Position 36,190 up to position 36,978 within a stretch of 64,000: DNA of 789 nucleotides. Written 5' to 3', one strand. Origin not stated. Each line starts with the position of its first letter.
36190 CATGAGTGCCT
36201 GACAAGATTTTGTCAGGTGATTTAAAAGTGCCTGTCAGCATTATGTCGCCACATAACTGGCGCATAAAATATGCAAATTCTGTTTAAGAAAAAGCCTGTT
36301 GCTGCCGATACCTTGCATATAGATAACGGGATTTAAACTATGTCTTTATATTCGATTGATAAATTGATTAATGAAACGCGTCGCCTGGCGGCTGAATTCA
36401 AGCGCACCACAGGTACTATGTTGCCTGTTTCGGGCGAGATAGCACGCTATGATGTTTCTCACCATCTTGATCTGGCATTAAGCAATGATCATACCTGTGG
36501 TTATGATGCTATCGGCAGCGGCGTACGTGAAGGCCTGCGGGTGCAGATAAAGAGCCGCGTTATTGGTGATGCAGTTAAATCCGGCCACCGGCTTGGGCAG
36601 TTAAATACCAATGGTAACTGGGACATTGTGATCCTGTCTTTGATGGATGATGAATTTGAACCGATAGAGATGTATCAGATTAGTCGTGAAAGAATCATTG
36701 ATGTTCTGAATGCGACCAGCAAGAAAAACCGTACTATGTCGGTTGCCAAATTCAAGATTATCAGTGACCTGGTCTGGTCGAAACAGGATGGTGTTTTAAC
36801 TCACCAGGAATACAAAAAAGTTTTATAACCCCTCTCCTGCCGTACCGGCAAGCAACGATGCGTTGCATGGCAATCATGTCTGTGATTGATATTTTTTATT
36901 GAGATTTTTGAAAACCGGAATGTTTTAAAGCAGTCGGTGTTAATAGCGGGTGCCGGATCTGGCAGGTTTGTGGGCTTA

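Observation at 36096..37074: The fleQ/flrA master-regulator slot is empty and holds an opposite-strand 162-aa orphan with a nuclease-fold-like motif and a sigma28-type promoter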

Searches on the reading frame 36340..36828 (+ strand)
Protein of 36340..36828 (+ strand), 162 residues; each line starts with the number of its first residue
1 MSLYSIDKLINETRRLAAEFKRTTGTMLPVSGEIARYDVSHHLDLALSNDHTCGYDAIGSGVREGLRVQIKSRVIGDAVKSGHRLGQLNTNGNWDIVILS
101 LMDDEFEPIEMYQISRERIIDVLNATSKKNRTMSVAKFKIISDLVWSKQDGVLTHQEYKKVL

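Call 4: search_protein_families(library=pfam, proteins=[window:36340-36828:+], max_evalue=0.1)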
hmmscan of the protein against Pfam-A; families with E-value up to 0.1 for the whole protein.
window:36340-36828:+ (162 aa): 1 family
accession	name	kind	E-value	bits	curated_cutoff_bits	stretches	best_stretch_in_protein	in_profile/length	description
PF22522.2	DUF6998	-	0.00062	20.1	27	1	10-147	4-132/136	Family of unknown function (DUF6998)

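Call 6: find_homologous_proteins(query=window:36340-36828:+, max_evalue=0.001)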
Query window:36340-36828:+ (162 aa): 355 proteins with E <= 0.001 among 389 candidates; the best 120 are listed.
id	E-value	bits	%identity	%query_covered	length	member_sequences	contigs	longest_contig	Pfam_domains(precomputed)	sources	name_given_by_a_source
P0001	7.2e-96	336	93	100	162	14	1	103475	-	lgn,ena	-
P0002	2.4e-88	312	87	100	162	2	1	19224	-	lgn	-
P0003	6.7e-85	300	85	100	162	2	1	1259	-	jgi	jgi:hypothetical protein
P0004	8.7e-83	294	83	100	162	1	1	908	-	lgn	-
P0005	4.4e-82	291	83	100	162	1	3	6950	-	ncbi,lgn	-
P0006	6.4e-82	291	81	100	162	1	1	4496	-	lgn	-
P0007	2.8e-80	285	86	94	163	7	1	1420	-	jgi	-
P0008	5.6e-80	284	81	98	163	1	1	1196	-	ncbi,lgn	-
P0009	1.5e-79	283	80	100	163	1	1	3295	-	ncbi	-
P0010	1.8e-79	283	80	100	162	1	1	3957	-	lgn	-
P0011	2.1e-78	279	81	98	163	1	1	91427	-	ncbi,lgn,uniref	ncbi:hypothetical protein MNBD_GAMMA06-1965 [hydrothermal vent metagenome]|uniref:Uncharacterized pr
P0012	2.4e-78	279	80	99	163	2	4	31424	-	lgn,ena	-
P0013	2.5e-78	279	80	100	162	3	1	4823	-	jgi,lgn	-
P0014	2.8e-77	276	79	98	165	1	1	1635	-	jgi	jgi:hypothetical protein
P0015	6.6e-77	274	81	94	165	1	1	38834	-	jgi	-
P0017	6.5e-76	271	81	94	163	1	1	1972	PF22522.3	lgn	-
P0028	4.0e-72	259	76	99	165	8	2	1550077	-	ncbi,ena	-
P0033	4.5e-71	256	76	95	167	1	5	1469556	PF22522.3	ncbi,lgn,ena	-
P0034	9.4e-71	255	77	94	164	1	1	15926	PF22522.3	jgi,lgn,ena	-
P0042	9.5e-70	251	75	98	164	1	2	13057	PF22522.3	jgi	jgi:hypothetical protein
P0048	1.6e-68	247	75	94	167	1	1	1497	PF22522.3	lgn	-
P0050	2.1e-68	247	74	99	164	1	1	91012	PF22522.3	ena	-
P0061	2.7e-67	243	73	99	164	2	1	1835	PF22522.3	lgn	-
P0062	4.7e-67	243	69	99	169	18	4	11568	PF22522.3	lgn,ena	-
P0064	6.0e-67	242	68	99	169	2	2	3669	PF22522.3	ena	-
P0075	3.5e-66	240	70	99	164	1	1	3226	PF22522.3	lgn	-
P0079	5.9e-66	239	71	96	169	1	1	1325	PF22522.3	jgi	-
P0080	9.0e-66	238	74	94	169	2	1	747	PF22522.3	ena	-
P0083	1.1e-65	238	70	98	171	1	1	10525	PF22522.3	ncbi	ncbi:MAG: hypothetical protein ACNYZG_01200, partial [Gammaproteobacteria bacterium]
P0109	5.5e-64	233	72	94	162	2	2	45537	PF22522.3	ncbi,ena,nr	ncbi:MAG: hypothetical protein LJE83_09770 [Gammaproteobacteria bacterium]|nr:hypothetical protein [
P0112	7.6e-64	232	70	94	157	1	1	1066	PF22522.3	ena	-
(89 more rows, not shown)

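Call 7: find_encoding_contigs(protein=P0028, flank=10000, max_places=3)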
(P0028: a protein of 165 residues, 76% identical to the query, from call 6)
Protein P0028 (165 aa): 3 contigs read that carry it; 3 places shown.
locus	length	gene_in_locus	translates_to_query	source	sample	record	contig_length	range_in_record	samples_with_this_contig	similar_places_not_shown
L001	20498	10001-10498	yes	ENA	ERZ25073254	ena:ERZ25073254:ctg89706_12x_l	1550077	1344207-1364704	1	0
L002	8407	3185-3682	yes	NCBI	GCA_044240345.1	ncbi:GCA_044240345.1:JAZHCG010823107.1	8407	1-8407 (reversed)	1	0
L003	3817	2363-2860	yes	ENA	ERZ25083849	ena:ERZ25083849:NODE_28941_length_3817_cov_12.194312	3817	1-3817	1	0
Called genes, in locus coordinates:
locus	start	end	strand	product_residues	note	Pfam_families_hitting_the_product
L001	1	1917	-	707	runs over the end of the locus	PF02120:Flg_hook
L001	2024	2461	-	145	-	PF02050:FliJ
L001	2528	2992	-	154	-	PF02050:FliJ (weak)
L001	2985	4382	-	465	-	PF00006:ATP-synt_ab, PF18269:T3SS_ATPase_C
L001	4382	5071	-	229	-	PF02108:FliH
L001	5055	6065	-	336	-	PF03448:MgtE_N (faint), PF14842:FliG_N, PF14841:FliG_M, PF14842:FliG_N, PF01706:FliG_C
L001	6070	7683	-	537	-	PF01514:YscJ_FliF, PF08345:YscJ_FliF_C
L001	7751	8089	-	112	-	PF02049:FliE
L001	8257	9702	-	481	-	PF00072:Response_reg, PF00158:Sigma54_activat, PF14532:Sigma54_activ_2, PF07728:AAA_5 (weak), PF25601:AAA_lid_14, PF02954:HTH_8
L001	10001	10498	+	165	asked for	-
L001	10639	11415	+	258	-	-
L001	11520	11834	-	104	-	PF05400:FliT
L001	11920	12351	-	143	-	PF02561:FliS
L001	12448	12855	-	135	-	PF03646:FlaG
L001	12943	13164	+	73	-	-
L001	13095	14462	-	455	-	PF02465:FliD_N, PF07196:Flagellin_IN (weak), PF07195:FliD_C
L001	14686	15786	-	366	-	PF00669:Flagellin_N, PF00700:Flagellin_C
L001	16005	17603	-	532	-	PF13424:TPR_12 (faint), PF24575:TPR_Slam (faint), PF07719:TPR_2 (faint), PF13181:TPR_8 (faint), PF13414:TPR_11 (faint), PF13428:TPR_14 (faint), PF00685:Sulfotransfer_1, PF13469:Sulfotransfer_3, +6 more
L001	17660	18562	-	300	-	PF00669:Flagellin_N, PF00700:Flagellin_C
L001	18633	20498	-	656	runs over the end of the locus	PF00460:Flg_bb_rod, PF22638:FlgK_D1, PF21158:flgK_1st_1, PF06429:Flg_bbr_C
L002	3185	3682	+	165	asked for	-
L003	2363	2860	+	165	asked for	-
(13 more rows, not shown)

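Call 8: find_encoding_contigs(protein=P0033, flank=10000, max_places=3)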
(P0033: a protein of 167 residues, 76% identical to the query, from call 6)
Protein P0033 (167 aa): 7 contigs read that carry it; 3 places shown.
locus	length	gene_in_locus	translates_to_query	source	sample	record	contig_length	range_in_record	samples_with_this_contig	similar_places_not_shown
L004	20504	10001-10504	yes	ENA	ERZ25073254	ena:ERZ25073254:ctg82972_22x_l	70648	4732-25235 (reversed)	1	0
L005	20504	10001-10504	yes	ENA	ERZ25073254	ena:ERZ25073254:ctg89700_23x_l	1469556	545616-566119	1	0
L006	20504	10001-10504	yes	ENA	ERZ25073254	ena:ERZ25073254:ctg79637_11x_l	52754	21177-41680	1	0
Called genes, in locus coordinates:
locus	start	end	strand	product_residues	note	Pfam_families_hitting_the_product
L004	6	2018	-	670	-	PF02120:Flg_hook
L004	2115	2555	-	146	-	PF02050:FliJ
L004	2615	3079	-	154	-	-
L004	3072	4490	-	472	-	PF00006:ATP-synt_ab, PF18269:T3SS_ATPase_C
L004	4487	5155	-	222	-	PF02108:FliH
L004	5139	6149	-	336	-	PF03448:MgtE_N (faint), PF14842:FliG_N, PF14841:FliG_M, PF14842:FliG_N, PF01706:FliG_C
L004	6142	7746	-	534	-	PF01514:YscJ_FliF, PF08345:YscJ_FliF_C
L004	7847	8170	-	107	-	PF02049:FliE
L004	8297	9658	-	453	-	PF00072:Response_reg, PF00158:Sigma54_activat, PF14532:Sigma54_activ_2, PF07724:AAA_2 (faint), PF07728:AAA_5 (weak), PF25601:AAA_lid_14, PF02954:HTH_8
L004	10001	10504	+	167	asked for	PF22522:DUF6998 (weak)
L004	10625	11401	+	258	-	-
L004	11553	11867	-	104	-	PF05400:FliT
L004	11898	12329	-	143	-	PF02561:FliS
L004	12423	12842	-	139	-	PF03646:FlaG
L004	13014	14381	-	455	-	PF02465:FliD_N, PF07196:Flagellin_IN (weak), PF07195:FliD_C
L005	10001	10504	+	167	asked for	PF22522:DUF6998 (weak)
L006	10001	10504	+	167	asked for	PF22522:DUF6998 (weak)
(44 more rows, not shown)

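Call 9: find_encoding_contigs(protein=P0001, flank=10000, max_places=3)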
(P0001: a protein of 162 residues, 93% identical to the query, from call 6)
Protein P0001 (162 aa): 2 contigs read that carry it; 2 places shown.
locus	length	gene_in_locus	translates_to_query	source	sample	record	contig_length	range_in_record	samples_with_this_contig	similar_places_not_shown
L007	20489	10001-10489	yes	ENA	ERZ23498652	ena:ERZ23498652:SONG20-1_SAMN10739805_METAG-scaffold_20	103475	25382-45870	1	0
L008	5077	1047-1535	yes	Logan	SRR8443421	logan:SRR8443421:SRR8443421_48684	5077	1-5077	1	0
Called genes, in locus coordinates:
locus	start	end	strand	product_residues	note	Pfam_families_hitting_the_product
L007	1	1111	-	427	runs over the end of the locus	PF02120:Flg_hook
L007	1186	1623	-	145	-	PF02050:FliJ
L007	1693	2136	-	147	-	PF02050:FliJ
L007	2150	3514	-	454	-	PF00006:ATP-synt_ab, PF18269:T3SS_ATPase_C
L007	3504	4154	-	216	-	PF02108:FliH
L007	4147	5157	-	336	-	PF03448:MgtE_N (faint), PF14842:FliG_N, PF14841:FliG_M, PF14842:FliG_N, PF01706:FliG_C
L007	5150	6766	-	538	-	PF01514:YscJ_FliF, PF08345:YscJ_FliF_C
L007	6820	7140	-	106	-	PF02049:FliE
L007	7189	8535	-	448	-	PF00072:Response_reg, PF00158:Sigma54_activat, PF13412:HTH_24 (faint), PF14532:Sigma54_activ_2, PF25601:AAA_lid_14, PF02954:HTH_8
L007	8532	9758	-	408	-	PF13188:PAS_8 (faint), PF00512:HisKA, PF02518:HATPase_c, PF13589:HATPase_c_3 (weak), PF14501:HATPase_c_5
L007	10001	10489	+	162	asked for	-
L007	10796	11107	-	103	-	PF05400:FliT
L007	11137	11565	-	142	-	PF02561:FliS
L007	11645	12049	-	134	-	PF03646:FlaG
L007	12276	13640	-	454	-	PF02465:FliD_N, PF07196:Flagellin_IN (weak), PF07195:FliD_C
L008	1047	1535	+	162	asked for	-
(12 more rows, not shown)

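Call 14: search_solved_structures(query=A1, max_evalue=10, show_alignments=2)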
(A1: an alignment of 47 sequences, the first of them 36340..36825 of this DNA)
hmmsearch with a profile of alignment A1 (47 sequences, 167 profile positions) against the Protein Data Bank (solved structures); distinct sequences matched with E-value up to 10: 6.
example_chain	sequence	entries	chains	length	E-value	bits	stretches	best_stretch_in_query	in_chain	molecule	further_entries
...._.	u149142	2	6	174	2.4e-06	30.5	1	32-128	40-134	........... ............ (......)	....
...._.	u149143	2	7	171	0.0039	20.1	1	35-108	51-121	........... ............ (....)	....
4y3c_A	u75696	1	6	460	1.4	11.8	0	82-121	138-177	3D polymerase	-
4y2c_A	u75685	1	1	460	1.4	11.8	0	82-121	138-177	Genome polyprotein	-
4nz0_A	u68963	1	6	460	1.4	11.8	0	82-121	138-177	Genome polyprotein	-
4nyz_A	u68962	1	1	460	1.7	11.5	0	82-121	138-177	Genome polyprotein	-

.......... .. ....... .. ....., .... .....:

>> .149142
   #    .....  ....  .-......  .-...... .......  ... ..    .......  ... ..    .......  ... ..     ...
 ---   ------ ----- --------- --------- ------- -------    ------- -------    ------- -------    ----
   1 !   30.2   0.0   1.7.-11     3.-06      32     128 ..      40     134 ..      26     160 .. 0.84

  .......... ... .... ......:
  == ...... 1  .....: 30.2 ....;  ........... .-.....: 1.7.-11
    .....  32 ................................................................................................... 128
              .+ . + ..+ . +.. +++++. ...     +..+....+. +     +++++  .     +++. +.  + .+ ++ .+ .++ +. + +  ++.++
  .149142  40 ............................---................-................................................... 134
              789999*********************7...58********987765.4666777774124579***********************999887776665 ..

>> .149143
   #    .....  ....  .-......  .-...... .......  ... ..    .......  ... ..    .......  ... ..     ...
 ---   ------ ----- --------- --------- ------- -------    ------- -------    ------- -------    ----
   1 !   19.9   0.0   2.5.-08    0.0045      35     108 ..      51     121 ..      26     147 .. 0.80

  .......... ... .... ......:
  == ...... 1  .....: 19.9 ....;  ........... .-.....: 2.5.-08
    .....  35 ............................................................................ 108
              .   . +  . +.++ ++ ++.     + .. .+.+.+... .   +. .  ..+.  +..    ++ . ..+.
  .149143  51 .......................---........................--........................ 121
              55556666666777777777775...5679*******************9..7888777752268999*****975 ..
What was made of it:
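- On BisI family / type II methyl-directed restriction endonucleases: PDB Eco15I E 2.4e-6 and NhoI E 3.9e-3 (call 14).
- A profile search of PDB sequences hits Eco15I (E 2.4e-6) and NhoI (call 14).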

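Call 23: predict_structure(alignment_id=A1)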
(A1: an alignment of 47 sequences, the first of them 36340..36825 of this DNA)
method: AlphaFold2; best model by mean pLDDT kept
length: 162 residues; sequences in the alignment: 47
mean_pLDDT: 75.7   pTM: 0.72
mean pLDDT of the five models: 75.7, 75.0, 71.2, 69.4, 65.2
residues with pLDDT >= 90: 29; 70-90: 82; 50-70: 26; < 50: 25
segments of 3 or more residues with pLDDT < 50: 1-3, 129-136, 151-162
pLDDT, mean of each block of 10 residues (from residue 1): 72 92 85 91 88 85 86 74 66 85 87 82 65 53 60 45 45
secondary structure, 60 per line:
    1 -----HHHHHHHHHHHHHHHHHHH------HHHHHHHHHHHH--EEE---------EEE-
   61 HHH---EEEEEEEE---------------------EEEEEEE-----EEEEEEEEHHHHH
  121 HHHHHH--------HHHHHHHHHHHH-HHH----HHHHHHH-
elements in order: H6-24 H31-42 E45-47 E57-59 E67-74 E96-102 E108-115 H116-126 H135-146 H155-161
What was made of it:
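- On BisI family / type II methyl-directed restriction endonucleases: The AF2 model (pLDDT 75.7) has helices at 6-24 and 31-42 followed by strands (call 23).
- The AF2 model has pLDDT 75.7 and pTM 0.72 (call 23).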

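Call 25: find_related_loci(query=A1, collection=genome_contigs, flank=10000)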
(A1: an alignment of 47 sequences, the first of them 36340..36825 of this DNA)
Query A1 (162 aa) in genome_contigs; peptide patterns used: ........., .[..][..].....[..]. (x = any residue, [..] = any of these).
34 stretches matched a pattern; 20 encode a relative of the query (tblastn E <= 1e-3); 20 distinct loci.
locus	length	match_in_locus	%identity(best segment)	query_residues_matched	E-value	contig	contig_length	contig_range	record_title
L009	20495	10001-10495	72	1-161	1e-76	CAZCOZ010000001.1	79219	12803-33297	MAG TPA_asm: uncultured Thiotrichaceae bacterium isolate binchicken_co53_103 genome assembly, contig: NODE_29_length_792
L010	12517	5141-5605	74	1-152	2e-74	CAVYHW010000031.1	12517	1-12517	MAG: uncultured Gammaproteobacteria bacterium isolate MFD03551.bin.2.72 genome assembly, contig: contig_105979, whole ge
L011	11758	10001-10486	72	1-162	2e-74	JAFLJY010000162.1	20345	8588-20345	MAG: Gammaproteobacteria bacterium isolate MC-11 c_000000838664_1, whole genome shotgun sequence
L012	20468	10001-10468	72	1-153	1e-72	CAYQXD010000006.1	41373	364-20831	MAG TPA_asm: uncultured Thiotrichaceae bacterium isolate SRP215229_co1_115 genome assembly, contig: NODE_493_length_4137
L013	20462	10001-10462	70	1-151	7e-72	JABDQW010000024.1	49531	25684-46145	MAG: Gammaproteobacteria bacterium isolate Site_C13 k127_1122840, whole genome shotgun sequence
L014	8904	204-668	71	1-152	1e-71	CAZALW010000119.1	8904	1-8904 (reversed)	MAG TPA_asm: uncultured Thiotrichaceae bacterium isolate SRP215229_co1_200 genome assembly, contig: NODE_5478_length_890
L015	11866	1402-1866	72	1-152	8e-72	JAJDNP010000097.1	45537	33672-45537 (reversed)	MAG: Gammaproteobacteria bacterium isolate ALSabin.113 k141_9048848, whole genome shotgun sequence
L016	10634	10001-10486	68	1-159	1e-70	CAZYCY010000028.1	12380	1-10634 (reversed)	MAG TPA_asm: uncultured Thiotrichaceae bacterium isolate binchicken_co24_89 genome assembly, contig: NODE_1917_length_12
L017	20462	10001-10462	68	1-151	2e-69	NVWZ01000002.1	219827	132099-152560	MAG: Thiotrichaceae bacterium isolate NORP24 Contig_source1383C_128, whole genome shotgun sequence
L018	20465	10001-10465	67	1-152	3e-69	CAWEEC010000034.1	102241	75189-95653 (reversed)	MAG: uncultured Gammaproteobacteria bacterium isolate MFD03551.bin.2.101 genome assembly, contig: contig_19851, whole ge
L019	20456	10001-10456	66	1-152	2e-68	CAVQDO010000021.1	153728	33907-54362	MAG: uncultured Gammaproteobacteria bacterium isolate MFD03551.bin.1.130 genome assembly, contig: contig_54026, whole ge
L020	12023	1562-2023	64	1-151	3e-66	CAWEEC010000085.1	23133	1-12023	MAG: uncultured Gammaproteobacteria bacterium isolate MFD03551.bin.2.101 genome assembly, contig: contig_68213, whole ge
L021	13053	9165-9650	61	1-160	2e-66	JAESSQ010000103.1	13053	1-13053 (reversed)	MAG: Gammaproteobacteria bacterium isolate NORP290 CoAssembly_1570170, whole genome shotgun sequence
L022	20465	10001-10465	65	1-152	4e-65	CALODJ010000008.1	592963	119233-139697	MAG: uncultured Gammaproteobacteria bacterium isolate HOU_bin.0136 genome assembly, contig: contig_12435, whole genome s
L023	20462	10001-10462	61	1-151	7e-61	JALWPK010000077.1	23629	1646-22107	MAG: Gammaproteobacteria bacterium isolate M2_maxbin2_scaf2bin.326 M2_NODE_1957_length_23629_cov_12.092673, whole genome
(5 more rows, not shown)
